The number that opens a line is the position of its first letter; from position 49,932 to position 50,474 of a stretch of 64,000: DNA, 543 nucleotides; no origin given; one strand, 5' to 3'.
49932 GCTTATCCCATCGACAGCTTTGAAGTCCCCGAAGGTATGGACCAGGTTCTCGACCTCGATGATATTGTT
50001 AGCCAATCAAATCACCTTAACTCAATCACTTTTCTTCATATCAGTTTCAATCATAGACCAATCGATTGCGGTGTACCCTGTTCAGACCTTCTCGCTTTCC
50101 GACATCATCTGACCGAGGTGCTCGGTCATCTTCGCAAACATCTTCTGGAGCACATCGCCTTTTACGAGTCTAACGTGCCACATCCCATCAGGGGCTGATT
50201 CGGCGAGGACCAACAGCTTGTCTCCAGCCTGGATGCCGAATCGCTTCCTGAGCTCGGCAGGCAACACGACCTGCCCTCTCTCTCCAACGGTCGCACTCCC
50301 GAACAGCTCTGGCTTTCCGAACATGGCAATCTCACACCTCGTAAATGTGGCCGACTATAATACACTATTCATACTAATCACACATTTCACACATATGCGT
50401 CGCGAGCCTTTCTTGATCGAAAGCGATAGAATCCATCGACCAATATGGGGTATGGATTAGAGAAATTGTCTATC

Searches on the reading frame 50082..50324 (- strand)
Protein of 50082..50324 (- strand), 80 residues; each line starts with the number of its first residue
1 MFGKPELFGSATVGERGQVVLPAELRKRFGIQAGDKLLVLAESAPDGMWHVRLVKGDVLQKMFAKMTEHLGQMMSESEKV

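Call 37: search_protein_families(library=ncbifam, proteins=[window:50082-50324:-], max_evalue=0.001)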
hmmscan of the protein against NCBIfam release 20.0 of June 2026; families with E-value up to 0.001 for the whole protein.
window:50082-50324:- (80 aa): 4 families
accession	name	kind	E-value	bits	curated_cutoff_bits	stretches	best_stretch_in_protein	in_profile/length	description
NF040962.1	near_HgcAB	equivalog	6.1e-12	45.2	70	1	12-67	9-64/70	HgcAB-associated protein HgcC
TIGR01439.1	lp_hng_hel_AbrB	domain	1e-10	41.1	28.3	1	11-40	2-31/44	transcriptional regulator, AbrB family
NF050106.1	TA_MazE_antitoxin_Deino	equivalog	0.0004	20.5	65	1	17-42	1-26/65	type II toxin-antitoxin system MazE family antitoxin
TIGR02609.1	doc_partner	hypoth_equivalog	0.00079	19.7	55.9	1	18-69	11-60/74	putative addiction module antidote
